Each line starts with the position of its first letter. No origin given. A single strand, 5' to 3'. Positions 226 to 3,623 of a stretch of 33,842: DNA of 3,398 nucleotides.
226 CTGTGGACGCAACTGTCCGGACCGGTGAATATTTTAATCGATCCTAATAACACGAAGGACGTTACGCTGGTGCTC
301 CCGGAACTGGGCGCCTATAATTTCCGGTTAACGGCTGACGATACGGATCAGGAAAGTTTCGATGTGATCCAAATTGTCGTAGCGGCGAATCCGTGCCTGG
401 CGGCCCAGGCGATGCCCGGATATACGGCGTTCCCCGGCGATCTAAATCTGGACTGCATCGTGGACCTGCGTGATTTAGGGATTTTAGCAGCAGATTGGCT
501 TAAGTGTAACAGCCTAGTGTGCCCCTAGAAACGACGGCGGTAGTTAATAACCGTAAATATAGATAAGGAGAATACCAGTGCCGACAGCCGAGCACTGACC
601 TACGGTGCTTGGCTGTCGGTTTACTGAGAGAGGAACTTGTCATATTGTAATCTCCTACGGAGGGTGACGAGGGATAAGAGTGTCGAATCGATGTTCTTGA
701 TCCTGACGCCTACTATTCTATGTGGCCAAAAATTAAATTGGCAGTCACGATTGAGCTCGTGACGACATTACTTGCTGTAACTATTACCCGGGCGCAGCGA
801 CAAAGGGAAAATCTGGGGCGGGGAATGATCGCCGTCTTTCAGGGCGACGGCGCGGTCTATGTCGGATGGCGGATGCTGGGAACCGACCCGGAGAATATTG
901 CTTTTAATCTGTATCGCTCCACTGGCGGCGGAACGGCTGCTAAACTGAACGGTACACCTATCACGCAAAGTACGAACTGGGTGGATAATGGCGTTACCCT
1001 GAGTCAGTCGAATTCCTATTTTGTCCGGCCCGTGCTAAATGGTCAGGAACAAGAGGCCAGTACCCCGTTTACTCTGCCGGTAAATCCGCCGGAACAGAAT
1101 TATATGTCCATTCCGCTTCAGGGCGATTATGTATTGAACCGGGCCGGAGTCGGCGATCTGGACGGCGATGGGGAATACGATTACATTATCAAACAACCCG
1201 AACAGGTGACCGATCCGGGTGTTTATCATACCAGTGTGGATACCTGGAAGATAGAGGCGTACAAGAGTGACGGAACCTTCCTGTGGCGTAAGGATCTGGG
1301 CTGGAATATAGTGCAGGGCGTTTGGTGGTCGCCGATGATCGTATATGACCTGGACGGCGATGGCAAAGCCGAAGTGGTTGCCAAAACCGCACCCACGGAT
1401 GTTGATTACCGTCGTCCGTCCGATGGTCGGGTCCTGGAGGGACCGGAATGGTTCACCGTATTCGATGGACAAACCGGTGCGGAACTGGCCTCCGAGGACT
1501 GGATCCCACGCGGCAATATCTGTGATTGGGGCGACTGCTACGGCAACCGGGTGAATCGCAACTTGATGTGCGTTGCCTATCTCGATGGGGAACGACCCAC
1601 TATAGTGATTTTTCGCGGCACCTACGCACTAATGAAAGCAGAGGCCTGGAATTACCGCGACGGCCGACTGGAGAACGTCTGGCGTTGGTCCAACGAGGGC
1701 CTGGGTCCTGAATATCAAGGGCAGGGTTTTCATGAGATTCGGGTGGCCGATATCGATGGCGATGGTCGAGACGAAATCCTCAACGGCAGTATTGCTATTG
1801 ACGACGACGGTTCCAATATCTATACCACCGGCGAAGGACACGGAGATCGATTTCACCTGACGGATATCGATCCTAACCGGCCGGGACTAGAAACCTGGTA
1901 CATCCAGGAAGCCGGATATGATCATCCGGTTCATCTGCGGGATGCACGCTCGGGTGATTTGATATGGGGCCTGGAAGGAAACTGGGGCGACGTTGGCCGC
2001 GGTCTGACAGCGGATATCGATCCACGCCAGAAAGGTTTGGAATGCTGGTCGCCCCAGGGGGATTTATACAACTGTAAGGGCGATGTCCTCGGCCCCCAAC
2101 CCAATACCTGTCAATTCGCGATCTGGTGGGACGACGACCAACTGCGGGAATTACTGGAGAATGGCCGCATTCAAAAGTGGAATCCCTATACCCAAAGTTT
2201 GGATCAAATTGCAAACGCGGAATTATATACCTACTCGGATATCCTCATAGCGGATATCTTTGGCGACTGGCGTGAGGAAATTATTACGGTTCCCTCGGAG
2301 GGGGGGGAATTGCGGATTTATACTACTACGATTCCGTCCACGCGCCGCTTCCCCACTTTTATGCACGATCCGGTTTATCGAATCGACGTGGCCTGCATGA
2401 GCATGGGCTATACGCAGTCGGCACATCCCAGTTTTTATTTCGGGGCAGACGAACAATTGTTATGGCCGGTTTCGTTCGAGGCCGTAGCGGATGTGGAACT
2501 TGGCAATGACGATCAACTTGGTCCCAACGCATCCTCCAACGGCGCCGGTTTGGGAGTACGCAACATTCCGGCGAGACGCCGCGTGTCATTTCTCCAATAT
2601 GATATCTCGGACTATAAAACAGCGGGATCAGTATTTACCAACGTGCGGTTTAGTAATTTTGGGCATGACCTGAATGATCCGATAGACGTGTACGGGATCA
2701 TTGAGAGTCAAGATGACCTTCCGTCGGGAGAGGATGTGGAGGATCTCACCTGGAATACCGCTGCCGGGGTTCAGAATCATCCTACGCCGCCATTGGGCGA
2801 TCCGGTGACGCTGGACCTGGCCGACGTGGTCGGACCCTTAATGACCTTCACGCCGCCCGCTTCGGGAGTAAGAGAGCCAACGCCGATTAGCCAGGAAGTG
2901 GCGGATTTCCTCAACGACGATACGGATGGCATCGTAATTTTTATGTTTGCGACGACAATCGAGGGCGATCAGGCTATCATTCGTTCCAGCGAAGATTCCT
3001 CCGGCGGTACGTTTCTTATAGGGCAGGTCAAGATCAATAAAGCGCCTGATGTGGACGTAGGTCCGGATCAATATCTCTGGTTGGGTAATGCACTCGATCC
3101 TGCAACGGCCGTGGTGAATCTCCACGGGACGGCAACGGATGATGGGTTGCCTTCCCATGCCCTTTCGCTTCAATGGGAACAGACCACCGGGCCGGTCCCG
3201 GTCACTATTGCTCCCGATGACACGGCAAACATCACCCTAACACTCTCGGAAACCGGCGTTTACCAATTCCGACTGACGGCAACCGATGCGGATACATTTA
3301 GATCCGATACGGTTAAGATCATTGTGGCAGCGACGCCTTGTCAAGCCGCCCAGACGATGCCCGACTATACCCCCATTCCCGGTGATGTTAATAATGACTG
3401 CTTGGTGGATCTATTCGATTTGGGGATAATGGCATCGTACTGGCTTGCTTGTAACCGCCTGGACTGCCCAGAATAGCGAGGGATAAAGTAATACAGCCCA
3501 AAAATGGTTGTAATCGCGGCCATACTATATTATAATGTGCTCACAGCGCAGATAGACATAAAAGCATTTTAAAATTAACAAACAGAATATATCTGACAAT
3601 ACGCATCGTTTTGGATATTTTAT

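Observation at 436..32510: Recurrent four-Cys, single-loop dockerin-like C-terminal tag ending in Cys-Pro on six ORFs, with no cohesin partner in sight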

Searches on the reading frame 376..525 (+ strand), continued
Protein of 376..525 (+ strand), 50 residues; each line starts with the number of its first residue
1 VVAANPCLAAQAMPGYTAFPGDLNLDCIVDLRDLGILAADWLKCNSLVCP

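Call 62: search_protein_families(library=pfam, alignment_id=A3, max_evalue=1)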
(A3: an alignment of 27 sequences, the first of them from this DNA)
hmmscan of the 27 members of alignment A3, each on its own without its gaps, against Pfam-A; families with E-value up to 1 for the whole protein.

A. member 1, seq(47 aa): 0 families

B. families by the number of members that match (of 27 scanned): 8 families
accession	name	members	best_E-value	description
PF00404.24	Dockerin_1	18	0.0016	Dockerin type I domain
PF22142.1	Hao_C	3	0.063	Hydroxylamine oxidoreductase, C-terminal domain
PF21829.1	DUF6889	2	0.024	Family of unknown function (DUF6889)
PF00036.39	EF-hand_1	1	0.0068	EF hand domain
PF13405.12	EF-hand_6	1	0.014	EF-hand domain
PF19202.5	DUF5874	1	0.053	Family of unknown function (DUF5874)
PF21735.3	RtxA_C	1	0.072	C-terminal repeat from RTX toxins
PF13499.12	EF-hand_7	1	0.13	EF-hand domain pair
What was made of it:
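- On Type I dockerin (PF00404): 18 of 27 family tails match, with a best E of 0.0016 (call 62).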

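Call 71: find_related_loci(query=A2, collection=metagenome_contigs, flank=10000)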
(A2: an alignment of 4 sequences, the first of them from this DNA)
Query A2 (46 aa) in metagenome_contigs; peptide patterns used: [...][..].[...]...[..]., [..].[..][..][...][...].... (x = any residue, [..] = any of these).
337 stretches matched a pattern; 84 encode a relative of the query (tblastn E <= 1e-3); the best 80 are kept; 80 distinct loci.
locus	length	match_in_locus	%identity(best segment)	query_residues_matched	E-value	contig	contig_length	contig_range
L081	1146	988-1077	63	16-44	9e-10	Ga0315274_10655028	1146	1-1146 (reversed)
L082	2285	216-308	58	16-46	4e-9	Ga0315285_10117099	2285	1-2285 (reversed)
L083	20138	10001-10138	50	1-40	1e-8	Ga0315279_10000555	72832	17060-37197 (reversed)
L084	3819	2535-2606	79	17-40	8e-9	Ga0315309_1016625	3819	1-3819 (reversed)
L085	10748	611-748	50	1-40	9e-9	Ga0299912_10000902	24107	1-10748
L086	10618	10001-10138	50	1-40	1e-8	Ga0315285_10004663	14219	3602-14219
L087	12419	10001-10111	54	10-46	1e-8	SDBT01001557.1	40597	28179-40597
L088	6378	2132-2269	50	1-40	2e-8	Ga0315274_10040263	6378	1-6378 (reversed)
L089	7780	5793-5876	68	15-42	2e-8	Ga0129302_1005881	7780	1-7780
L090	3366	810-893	64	13-40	2e-8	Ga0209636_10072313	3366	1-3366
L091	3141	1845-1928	64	13-40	2e-8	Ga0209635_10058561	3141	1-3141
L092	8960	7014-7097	68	15-42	2e-8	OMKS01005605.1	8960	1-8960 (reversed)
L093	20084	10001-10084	68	18-45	3e-8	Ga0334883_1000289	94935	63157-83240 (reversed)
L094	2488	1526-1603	58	16-41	4e-8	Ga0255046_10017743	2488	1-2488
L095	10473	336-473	50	1-40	6e-8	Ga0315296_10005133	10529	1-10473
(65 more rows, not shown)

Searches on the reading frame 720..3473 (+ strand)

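Call 6: search_protein_families(library=pfam, max_evalue=1, proteins=[window:720-3473:+])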
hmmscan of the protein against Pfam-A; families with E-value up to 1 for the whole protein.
window:720-3473:+ (918 aa): 7 families
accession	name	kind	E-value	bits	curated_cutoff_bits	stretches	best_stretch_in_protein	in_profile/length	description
PF21348.3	RGL11_C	-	8.6e-143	477.1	27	1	119-577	4-483/490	Rhamnogalacturonan lyase family 11, C-terminal domain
PF18370.7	RGI_lyase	-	4e-22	78.8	27.8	1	27-117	1-83/86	Rhamnogalacturonan I lyases beta-sheet domain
PF22352.2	K319L-like_PKD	-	1.7e-11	44.4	27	1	796-869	11-84/84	K319L-like, PKD domain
PF13517.12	FG-GAP_3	-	6.4e-10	39.9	26.9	2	309-354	21-60/61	FG-GAP-like repeat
PF01839.29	FG-GAP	-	0.00014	22.1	22.1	1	202-221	2-20/37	FG-GAP repeat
PF25292.1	Beta-prop_CGLA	-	0.0018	18.2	26.8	1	333-356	27-50/316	Lambda-carrageenase beta-propeller domain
PF06739.17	SBBP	-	0.14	12.6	20.5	1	357-378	17-37/38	Beta-propeller repeat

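Call 7: search_protein_families(library=ncbifam, max_evalue=1, proteins=[window:720-3473:+])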
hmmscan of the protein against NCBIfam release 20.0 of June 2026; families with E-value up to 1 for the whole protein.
window:720-3473:+ (918 aa): 0 families
